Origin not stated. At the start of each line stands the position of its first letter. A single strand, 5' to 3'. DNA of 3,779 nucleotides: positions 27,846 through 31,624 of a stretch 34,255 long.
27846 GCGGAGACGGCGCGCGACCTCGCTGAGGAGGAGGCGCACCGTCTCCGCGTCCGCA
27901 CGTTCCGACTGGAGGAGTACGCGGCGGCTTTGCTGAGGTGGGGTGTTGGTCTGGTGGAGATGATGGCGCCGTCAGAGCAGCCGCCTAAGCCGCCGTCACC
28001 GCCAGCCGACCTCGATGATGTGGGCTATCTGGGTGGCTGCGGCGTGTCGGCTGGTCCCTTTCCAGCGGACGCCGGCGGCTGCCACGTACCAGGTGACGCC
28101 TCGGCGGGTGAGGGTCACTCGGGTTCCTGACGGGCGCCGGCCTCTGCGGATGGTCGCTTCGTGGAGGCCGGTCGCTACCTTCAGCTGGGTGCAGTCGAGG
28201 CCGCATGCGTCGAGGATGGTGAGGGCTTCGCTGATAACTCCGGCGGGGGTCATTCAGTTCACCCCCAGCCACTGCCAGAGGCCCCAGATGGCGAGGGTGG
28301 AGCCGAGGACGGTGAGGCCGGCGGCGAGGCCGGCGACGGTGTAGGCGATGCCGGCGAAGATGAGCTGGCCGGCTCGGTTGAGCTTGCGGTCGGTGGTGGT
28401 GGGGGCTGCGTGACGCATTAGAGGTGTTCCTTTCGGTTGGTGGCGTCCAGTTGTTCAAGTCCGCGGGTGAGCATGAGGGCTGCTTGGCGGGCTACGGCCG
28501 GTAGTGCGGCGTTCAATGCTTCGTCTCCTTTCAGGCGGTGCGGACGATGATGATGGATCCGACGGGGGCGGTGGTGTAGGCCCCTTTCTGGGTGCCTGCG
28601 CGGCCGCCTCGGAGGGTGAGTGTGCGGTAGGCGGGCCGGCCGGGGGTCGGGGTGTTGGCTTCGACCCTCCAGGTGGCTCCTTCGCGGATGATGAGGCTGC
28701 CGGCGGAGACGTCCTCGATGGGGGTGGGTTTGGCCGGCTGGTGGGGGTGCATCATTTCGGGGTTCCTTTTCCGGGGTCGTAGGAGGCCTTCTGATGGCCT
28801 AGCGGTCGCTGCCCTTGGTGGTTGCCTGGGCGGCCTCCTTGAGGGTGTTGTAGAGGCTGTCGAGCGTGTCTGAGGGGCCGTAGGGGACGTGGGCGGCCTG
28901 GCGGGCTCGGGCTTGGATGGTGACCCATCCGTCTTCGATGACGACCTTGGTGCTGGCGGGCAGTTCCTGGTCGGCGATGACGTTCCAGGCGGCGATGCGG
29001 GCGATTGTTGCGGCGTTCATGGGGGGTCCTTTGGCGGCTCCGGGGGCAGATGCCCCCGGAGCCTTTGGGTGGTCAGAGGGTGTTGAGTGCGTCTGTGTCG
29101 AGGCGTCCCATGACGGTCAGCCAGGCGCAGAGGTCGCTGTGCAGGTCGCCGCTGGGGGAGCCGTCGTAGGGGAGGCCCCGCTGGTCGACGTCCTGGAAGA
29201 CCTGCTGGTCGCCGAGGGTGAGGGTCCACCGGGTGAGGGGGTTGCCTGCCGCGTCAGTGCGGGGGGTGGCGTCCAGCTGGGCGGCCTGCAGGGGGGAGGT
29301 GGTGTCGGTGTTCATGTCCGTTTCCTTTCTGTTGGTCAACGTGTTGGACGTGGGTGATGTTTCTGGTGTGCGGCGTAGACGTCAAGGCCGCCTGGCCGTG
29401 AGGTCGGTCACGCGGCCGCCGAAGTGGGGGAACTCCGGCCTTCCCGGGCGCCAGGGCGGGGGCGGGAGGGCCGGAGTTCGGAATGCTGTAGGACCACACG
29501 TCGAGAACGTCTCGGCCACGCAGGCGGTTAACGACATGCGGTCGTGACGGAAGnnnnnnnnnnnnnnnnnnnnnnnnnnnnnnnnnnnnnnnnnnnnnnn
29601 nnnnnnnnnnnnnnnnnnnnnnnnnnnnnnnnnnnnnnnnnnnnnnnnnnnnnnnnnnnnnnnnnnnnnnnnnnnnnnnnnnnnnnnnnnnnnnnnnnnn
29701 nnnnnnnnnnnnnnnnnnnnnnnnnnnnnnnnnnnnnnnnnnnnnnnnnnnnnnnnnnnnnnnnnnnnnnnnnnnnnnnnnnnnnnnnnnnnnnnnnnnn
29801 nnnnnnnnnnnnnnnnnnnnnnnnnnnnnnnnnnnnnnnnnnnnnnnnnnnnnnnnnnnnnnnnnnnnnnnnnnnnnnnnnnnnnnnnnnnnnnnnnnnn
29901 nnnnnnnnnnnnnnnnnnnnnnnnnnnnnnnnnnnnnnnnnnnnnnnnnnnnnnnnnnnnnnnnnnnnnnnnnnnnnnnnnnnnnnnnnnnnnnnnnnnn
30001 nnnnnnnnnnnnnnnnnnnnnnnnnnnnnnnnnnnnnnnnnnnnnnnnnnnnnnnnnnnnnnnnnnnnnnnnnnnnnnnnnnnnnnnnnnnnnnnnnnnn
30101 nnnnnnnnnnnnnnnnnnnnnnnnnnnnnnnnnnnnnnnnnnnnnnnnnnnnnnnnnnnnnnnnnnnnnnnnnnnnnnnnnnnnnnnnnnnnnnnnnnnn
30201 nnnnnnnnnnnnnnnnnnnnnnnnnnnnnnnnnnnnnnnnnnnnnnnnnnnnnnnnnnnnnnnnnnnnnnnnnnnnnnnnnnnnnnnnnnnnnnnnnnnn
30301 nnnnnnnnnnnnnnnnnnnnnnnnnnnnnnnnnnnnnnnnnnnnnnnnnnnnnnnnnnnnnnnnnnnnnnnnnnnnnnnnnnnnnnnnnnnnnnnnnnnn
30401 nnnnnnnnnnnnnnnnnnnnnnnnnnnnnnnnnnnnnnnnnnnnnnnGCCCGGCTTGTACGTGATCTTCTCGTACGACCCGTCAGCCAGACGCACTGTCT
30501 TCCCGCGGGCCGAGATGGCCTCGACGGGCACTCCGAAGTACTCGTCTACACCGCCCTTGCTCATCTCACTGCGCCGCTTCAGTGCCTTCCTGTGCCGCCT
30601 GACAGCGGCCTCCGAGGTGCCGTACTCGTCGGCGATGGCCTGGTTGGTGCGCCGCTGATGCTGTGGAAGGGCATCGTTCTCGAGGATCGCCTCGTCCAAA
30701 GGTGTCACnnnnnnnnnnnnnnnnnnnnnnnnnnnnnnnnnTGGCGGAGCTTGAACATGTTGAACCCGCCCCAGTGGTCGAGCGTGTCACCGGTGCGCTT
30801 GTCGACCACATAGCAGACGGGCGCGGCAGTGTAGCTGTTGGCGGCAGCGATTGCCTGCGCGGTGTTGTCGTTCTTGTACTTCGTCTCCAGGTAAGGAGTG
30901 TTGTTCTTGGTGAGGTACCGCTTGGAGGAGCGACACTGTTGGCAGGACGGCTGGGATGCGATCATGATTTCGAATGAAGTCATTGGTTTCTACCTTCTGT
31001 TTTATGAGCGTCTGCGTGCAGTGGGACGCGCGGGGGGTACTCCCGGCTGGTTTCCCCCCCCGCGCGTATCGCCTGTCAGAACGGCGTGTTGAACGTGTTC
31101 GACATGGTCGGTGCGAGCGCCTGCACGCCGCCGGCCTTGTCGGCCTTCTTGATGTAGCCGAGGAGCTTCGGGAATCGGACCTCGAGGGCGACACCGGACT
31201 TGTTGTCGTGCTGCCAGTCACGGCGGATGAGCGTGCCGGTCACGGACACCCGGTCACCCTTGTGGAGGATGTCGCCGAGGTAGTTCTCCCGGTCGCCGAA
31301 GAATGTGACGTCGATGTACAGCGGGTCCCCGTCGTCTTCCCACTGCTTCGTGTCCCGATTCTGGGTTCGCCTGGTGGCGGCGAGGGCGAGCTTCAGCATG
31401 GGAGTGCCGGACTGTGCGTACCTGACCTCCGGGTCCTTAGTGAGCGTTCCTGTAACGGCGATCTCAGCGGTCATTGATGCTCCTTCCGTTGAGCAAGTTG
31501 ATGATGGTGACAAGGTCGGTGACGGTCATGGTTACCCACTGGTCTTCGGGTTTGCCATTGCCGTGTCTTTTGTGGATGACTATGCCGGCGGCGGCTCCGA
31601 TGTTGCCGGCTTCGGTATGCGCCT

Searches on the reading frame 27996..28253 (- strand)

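Call 11: search_protein_families(library=pfam, proteins=[window:27996-28253:-], max_evalue=0.01)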
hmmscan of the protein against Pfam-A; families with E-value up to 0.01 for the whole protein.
window:27996-28253:- (85 aa): 0 families

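Call 30: search_protein_families(library=phrogs, proteins=[window:27996-28253:-], max_evalue=0.01)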
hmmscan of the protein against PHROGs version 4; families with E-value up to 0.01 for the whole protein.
window:27996-28253:- (85 aa): 0 families

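Call 49: search_protein_families(library=pfam, proteins=[window:27999-28253:-], max_evalue=10)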
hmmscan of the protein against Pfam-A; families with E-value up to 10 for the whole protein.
seq(85 aa): 1 family
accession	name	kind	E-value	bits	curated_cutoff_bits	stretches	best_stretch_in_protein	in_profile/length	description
PF20432.4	Xre-like-HTH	-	0.055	14.2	25.8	1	11-45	16-49/63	Antitoxin Xre-like helix-turn-helix domain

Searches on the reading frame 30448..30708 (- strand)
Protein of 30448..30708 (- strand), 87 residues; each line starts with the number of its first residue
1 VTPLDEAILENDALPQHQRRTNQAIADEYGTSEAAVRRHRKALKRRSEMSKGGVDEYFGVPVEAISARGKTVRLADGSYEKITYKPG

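Call 49: search_protein_families(library=pfam, proteins=[window:30448-30708:-], max_evalue=10)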
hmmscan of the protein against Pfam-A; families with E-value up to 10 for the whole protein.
seq(87 aa): 7 families
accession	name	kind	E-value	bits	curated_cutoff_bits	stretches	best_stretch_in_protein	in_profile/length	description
PF13404.12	HTH_AsnC-type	-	0.0037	17.5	27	1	5-43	5-41/42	AsnC-type helix-turn-helix domain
PF13412.12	HTH_24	-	0.013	15.5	21.9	1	16-45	14-43/48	Winged helix-turn-helix DNA-binding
PF08279.18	HTH_11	-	0.018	15.4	25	1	20-64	16-48/55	HTH domain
PF04545.22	Sigma70_r4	-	0.019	14.9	24.1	1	19-44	20-46/50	Sigma-70, region 4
PF13384.12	HTH_23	-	0.023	15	24.6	1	19-44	17-42/50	Homeodomain-like domain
PF00196.25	GerE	-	0.023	14.8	23.5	1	21-46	19-44/57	Bacterial regulatory proteins, luxR family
PF01371.25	Trp_repressor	-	0.073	13.6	27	1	18-51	48-81/88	Trp repressor protein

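Call 50: search_solved_structures(query=window:30448-30708:-, max_evalue=10)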
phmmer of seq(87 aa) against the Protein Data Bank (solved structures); distinct sequences matched with E-value up to 10: 4.
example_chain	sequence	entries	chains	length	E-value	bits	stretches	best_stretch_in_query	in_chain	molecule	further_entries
2q7t_A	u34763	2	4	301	0.25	15.3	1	42-78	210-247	Protein traI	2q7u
1p4d_A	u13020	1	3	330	0.27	15.2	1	42-78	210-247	TraI protein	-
2a0i_A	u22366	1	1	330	0.27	15.2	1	42-78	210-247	TraI protein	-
9f0z_H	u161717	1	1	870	0.75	13.7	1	42-78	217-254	Multifunctional conjugation protein TraI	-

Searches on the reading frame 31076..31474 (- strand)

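Call 40: search_protein_families(library=pfam, proteins=[window:31076-31474:-], max_evalue=0.05)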
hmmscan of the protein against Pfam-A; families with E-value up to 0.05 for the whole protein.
window:31076-31474:- (132 aa): 3 families
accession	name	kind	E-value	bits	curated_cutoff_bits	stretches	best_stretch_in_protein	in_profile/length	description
PF00436.31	SSB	-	4.3e-17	62.5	26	1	5-98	4-95/104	Single-strand binding protein family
PF01336.31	tRNA_anti-codon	-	0.00066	20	27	1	53-90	28-61/75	OB-fold nucleic acid binding domain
PF22657.2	SSB_1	-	0.045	14.4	27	0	5-85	3-78/91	Another single-strand binding protein family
